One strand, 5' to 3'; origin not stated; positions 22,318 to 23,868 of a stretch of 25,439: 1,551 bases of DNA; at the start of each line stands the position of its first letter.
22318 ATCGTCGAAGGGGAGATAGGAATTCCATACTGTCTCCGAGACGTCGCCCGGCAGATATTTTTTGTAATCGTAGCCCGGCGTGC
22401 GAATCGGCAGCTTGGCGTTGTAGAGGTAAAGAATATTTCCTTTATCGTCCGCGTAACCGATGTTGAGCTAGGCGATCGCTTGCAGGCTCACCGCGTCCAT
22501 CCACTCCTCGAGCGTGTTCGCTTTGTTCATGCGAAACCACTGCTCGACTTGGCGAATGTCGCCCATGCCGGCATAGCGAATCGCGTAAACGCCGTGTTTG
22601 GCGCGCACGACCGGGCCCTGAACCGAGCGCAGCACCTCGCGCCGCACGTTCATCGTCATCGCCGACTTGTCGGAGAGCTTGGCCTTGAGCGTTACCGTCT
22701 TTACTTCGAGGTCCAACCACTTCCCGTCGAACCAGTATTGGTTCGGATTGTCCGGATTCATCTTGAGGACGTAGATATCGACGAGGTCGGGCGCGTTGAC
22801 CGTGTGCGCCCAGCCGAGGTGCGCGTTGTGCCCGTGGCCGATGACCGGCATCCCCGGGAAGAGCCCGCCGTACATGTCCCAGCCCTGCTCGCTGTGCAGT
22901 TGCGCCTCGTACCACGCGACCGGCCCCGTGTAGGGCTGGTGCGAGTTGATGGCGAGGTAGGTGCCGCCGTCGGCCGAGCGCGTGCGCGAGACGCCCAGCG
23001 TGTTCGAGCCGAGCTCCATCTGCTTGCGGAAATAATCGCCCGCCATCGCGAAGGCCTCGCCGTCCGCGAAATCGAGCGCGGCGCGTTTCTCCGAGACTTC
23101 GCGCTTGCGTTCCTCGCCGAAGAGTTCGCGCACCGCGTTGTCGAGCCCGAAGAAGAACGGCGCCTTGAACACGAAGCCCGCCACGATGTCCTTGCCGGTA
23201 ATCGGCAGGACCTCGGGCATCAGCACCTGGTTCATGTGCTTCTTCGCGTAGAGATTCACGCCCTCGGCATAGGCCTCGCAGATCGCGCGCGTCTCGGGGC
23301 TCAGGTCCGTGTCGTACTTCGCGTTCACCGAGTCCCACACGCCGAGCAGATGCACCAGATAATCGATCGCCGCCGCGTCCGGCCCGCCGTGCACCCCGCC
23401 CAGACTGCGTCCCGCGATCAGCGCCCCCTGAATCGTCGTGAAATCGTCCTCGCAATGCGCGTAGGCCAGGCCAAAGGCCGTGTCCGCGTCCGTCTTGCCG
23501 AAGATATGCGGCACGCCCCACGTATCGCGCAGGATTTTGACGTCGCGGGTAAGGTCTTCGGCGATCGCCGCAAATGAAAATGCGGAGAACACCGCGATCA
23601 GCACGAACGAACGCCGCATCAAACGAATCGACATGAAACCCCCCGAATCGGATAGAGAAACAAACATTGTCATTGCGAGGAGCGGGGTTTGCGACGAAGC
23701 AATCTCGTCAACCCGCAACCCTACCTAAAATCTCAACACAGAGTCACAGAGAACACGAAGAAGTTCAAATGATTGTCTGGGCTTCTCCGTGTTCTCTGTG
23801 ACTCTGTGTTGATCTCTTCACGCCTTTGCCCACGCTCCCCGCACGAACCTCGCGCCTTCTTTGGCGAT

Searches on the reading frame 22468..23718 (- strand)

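Call 89: search_protein_families(library=pfam, proteins=[window:22468-23718:-], max_evalue=0.00001)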
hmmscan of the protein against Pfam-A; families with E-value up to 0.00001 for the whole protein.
window:22468-23718:- (416 aa): 1 family
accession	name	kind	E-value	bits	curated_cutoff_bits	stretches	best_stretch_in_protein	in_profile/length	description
PF01804.23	Penicil_amidase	-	1.9e-71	242.4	21.3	1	59-411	1-338/675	Penicillin amidase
